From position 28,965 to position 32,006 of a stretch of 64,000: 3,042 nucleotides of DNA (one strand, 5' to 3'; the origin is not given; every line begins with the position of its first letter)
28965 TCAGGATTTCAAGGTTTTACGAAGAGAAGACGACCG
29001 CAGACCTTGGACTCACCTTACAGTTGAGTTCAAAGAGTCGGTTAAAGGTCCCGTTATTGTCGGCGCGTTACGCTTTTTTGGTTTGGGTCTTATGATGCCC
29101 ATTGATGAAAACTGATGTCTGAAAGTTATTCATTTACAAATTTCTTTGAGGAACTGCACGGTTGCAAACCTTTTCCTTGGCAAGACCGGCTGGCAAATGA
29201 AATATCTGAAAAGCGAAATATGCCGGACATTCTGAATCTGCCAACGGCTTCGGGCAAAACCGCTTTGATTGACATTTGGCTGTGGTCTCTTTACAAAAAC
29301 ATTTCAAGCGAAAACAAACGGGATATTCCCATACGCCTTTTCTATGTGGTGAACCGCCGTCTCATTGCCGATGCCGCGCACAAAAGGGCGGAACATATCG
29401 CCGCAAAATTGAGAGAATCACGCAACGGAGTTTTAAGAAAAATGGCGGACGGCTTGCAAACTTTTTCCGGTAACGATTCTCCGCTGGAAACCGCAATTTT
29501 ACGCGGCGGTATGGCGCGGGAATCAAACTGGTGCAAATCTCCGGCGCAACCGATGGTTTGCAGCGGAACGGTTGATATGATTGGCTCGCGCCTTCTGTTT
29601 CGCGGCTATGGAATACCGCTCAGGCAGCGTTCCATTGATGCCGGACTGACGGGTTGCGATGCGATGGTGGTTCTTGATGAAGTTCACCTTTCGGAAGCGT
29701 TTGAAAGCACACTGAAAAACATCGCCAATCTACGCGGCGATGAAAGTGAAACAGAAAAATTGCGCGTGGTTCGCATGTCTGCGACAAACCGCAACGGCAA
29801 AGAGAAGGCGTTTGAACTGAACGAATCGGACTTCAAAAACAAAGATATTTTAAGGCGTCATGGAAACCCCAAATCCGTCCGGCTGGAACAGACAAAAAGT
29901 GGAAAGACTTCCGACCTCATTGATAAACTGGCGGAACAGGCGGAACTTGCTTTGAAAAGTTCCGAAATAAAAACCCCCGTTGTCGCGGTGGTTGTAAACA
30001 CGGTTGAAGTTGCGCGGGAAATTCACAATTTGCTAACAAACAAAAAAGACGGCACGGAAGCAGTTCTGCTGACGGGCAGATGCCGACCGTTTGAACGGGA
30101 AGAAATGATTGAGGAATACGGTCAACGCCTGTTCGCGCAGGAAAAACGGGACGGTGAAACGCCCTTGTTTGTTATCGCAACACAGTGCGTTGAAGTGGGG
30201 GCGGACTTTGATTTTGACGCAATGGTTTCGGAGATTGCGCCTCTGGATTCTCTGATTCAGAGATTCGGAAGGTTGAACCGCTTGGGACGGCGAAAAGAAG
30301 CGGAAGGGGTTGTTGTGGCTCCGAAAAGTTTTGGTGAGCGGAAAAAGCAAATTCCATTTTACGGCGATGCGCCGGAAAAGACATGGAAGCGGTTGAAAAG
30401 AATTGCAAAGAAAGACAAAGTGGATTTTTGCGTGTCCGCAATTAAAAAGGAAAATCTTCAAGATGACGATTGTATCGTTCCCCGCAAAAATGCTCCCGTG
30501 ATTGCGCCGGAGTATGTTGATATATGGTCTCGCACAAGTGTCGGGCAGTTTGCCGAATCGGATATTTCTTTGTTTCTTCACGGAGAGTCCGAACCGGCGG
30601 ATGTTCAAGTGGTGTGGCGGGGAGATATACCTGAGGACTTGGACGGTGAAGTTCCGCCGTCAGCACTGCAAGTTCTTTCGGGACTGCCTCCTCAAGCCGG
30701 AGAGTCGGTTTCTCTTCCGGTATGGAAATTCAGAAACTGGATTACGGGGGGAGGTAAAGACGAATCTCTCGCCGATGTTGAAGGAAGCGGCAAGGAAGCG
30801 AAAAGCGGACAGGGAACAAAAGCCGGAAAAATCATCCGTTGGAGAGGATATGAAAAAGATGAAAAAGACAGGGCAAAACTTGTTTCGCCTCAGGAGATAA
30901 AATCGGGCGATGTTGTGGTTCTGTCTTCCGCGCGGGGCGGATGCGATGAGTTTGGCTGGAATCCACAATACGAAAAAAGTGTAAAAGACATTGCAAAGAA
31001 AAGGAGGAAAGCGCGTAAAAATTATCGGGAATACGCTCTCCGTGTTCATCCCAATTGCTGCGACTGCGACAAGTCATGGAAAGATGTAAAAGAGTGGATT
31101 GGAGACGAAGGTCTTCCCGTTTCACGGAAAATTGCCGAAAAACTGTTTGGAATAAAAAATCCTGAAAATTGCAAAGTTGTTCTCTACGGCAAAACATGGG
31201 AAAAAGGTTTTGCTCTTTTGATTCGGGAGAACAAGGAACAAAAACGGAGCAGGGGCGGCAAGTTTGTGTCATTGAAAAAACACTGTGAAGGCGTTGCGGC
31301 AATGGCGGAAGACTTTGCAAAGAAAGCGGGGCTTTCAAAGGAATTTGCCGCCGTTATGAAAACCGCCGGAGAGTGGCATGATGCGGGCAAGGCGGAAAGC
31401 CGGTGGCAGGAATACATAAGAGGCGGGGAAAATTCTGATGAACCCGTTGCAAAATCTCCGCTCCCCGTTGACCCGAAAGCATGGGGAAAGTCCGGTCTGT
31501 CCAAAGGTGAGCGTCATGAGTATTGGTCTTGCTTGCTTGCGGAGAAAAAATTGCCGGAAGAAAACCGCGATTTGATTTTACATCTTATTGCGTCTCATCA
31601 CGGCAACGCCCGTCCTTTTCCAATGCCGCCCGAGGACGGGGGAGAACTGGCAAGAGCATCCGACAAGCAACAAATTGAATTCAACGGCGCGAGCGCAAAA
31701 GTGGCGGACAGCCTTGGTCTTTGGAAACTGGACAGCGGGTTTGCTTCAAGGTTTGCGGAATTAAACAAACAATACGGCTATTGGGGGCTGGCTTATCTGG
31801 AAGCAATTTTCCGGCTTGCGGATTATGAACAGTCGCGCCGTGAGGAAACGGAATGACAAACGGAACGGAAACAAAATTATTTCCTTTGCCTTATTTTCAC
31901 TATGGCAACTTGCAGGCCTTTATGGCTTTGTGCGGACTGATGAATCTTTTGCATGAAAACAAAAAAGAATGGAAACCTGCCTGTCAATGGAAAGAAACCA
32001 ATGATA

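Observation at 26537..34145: Interference-only type I-U/I-G-like CRISPR-Cas module with unusual gene order and no adaptation genes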

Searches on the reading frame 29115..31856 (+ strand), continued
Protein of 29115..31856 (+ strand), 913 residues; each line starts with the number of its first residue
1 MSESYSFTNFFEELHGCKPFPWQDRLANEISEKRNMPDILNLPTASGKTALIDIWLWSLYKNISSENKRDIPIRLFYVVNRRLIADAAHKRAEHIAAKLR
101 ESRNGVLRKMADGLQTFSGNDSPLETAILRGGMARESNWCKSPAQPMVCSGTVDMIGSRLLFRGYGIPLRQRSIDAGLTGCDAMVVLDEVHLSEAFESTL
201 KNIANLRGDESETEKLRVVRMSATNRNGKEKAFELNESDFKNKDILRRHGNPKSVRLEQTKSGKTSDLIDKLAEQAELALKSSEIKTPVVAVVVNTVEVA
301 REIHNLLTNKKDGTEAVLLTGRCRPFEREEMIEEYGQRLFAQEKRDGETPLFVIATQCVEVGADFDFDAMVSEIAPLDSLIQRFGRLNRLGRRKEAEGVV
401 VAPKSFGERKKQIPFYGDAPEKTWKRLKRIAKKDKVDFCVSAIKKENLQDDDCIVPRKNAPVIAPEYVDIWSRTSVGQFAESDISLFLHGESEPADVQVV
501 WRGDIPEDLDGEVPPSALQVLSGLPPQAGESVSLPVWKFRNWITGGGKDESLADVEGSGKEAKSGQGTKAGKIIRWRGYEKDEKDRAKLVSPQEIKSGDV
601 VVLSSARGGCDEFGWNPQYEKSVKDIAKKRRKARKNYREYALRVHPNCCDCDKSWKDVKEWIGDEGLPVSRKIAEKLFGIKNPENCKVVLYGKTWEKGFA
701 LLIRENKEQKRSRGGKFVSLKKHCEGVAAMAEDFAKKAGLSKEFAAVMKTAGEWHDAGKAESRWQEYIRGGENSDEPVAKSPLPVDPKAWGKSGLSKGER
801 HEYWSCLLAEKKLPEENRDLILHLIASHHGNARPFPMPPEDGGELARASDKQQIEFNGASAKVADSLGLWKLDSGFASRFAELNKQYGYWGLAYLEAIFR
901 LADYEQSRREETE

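Call 78: list_cluster_members(proteins=[L086:20747-21991:-, L086:4643-5986:-, L086:768-1547:-, L086:16179-16877:+, L086:18109-19803:+])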
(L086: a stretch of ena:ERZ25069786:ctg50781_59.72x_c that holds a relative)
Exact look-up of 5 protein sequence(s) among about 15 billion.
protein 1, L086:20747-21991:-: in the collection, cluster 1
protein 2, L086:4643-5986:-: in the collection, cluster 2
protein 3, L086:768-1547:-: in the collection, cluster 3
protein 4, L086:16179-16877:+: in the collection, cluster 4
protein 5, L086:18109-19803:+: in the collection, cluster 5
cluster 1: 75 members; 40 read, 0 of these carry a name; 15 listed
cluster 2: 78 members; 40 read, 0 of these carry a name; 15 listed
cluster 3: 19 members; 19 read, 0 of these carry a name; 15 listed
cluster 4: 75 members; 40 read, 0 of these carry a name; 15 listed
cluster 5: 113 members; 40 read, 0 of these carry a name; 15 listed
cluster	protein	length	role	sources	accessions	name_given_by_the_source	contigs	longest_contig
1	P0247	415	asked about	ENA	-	-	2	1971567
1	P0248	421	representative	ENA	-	-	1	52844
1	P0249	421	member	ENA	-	-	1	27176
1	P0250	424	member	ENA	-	-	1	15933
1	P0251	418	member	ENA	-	-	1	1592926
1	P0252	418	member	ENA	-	-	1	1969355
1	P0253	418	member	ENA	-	-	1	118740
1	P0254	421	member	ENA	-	-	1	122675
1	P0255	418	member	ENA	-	-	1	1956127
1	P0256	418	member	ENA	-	-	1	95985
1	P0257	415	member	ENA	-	-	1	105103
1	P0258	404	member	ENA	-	-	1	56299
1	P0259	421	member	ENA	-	-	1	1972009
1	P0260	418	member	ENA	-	-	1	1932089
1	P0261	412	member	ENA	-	-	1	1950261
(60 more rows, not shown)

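Call 105: search_protein_representatives(protein=window:29115-31853:+)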
Query: 913 residues. Proteins with E-value up to 0.001 (for the whole library): 11601; up to 1e-10: 4679; up to 1e-30: 2647. The best 150 are listed.
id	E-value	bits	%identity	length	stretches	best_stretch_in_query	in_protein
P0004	0.0e+00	2096.9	100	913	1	1-913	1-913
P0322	4.6e-161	554.6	42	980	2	6-646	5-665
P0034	6.2e-158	544.2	42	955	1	6-910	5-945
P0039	8.1e-157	540.5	42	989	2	6-629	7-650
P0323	4.9e-156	538.0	40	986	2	6-663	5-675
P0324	6.6e-156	537.5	41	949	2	4-645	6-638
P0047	4.2e-155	534.9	41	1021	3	276-648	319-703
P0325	1.4e-154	533.1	41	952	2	5-649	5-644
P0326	6.2e-154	531.0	38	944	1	6-912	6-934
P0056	2.9e-153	528.7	43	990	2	6-630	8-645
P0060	1.6e-152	526.3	38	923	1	6-911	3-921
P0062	6.5e-152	524.3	37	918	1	4-912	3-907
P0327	6.6e-152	524.3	41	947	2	6-649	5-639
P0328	2.0e-151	522.7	38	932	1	4-913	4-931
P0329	2.4e-151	522.4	39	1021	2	6-647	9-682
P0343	8.8e-144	497.4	43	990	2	7-647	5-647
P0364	2.0e-141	489.6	38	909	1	6-910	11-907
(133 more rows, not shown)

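Call 107: find_encoding_contigs(protein=P0328, flank=10000, max_places=3)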
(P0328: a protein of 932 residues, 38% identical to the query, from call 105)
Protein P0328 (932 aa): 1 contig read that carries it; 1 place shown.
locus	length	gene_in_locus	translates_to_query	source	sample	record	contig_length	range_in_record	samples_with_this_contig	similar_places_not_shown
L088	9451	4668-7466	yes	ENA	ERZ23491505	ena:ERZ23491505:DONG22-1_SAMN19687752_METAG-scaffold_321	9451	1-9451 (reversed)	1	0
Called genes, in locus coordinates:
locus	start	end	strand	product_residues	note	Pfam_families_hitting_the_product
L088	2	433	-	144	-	?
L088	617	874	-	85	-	PF06568:YjiS-like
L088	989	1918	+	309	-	PF00126:HTH_1, PF03466:LysR_substrate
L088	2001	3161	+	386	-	PF09617:Cas_GSU0053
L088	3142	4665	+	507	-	PF09609:Cas_GSU0054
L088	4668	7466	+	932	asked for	PF04851:ResIII (weak), PF22590:Cas3-like_C_2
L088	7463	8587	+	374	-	-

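Call 108: find_encoding_contigs(protein=P0364, flank=10000, max_places=2)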
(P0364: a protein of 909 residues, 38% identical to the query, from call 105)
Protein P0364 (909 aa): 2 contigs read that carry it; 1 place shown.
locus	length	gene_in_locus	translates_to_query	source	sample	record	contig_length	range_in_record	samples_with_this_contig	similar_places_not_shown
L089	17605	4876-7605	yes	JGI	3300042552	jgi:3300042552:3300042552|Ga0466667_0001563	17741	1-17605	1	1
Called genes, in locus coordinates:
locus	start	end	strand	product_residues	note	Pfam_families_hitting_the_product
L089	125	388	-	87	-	-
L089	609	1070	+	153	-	PF01844:HNH, PF14279:HNH_5 (weak)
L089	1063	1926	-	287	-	-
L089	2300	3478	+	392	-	PF09617:Cas_GSU0053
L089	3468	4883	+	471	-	PF09609:Cas_GSU0054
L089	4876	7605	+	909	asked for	PF22590:Cas3-like_C_2, PF18019:Cas3_HD (weak)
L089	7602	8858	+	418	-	PF14520:HHH_5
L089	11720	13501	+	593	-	PF23990:PilB3_N, PF00437:T2SSE, PF23989:PilB3_C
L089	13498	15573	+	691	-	PF00482:T2SSF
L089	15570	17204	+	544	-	PF02369:Big_1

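Call 112: find_encoding_contigs(protein=P0343, flank=10000, max_places=2)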
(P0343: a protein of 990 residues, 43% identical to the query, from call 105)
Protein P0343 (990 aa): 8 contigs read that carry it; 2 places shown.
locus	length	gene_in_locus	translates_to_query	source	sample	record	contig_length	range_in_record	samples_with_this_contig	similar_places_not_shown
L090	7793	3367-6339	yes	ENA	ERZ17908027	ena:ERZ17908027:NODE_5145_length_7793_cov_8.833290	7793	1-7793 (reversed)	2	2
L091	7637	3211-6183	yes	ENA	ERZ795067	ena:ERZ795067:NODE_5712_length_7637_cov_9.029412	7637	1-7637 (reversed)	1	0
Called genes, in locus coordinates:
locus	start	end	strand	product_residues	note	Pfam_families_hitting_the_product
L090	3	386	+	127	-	?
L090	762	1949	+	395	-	PF09617:Cas_GSU0053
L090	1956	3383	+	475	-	PF09609:Cas_GSU0054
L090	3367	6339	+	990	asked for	PF00270:DEAD (faint), PF22590:Cas3-like_C_2, PF18019:Cas3_HD (weak), PF01966:HD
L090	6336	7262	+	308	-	-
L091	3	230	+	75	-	?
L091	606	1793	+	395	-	PF09617:Cas_GSU0053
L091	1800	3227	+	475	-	PF09609:Cas_GSU0054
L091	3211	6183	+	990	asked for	PF00270:DEAD (faint), PF22590:Cas3-like_C_2, PF18019:Cas3_HD (weak), PF01966:HD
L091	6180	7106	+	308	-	-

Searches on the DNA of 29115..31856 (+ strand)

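Call 101: search_dna_similar(query=L004:13885-14450:+, collection=phages, mode=distant, max_evalue=1, max_rows=10)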
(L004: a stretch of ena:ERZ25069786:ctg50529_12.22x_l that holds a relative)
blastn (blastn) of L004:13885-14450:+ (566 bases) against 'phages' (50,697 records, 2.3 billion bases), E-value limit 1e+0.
No match.
